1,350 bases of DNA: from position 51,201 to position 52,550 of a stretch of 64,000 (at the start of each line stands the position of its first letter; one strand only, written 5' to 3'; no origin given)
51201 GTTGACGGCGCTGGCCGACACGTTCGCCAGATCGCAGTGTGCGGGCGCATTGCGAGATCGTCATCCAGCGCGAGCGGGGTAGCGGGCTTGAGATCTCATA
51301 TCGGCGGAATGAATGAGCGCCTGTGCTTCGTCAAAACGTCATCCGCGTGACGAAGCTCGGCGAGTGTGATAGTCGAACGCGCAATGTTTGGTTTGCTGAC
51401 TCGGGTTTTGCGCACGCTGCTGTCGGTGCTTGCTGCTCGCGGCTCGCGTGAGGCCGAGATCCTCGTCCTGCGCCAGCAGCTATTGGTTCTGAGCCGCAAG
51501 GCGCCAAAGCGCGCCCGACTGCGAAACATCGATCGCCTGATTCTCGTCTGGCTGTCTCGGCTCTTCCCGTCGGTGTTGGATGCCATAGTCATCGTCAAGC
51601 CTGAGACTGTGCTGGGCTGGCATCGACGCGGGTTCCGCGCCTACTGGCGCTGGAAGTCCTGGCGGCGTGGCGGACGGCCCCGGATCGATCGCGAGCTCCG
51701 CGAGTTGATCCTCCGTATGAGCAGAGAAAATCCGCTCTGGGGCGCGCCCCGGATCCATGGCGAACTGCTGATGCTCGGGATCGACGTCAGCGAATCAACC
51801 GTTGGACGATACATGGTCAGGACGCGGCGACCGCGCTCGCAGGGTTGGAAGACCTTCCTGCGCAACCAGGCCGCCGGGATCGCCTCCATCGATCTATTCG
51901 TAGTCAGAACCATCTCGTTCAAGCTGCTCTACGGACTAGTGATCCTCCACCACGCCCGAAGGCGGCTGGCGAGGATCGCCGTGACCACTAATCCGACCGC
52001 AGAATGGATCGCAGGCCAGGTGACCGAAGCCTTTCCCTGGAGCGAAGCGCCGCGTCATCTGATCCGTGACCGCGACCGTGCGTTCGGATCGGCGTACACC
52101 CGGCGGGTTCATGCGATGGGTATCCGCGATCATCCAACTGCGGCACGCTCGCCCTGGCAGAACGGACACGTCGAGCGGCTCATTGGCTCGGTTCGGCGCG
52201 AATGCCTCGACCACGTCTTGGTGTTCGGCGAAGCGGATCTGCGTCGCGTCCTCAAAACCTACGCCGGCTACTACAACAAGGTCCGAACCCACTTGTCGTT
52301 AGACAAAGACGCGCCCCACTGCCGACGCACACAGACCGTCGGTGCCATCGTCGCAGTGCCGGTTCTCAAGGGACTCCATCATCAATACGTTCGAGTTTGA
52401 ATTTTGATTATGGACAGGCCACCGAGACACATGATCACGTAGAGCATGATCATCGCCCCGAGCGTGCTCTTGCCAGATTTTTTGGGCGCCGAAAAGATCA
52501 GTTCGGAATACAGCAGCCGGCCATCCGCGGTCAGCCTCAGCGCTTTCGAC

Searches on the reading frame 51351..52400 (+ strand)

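Call 8: search_protein_families(library=pfam, proteins=[window:51351-52400:+], max_evalue=0.001)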
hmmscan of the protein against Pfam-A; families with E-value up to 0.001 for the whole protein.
window:51351-52400:+ (349 aa): 3 families
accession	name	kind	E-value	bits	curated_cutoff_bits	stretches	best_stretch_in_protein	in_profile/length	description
PF13683.12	rve_3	-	3.3e-14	52.8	26.5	1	257-322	2-67/67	Integrase core domain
PF13565.12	HTH_32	-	1.7e-08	35.3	33.7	1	90-155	5-73/73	Homeodomain-like domain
PF13276.12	HTH_21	-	1.1e-05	26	28.1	1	113-155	3-47/60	HTH-like domain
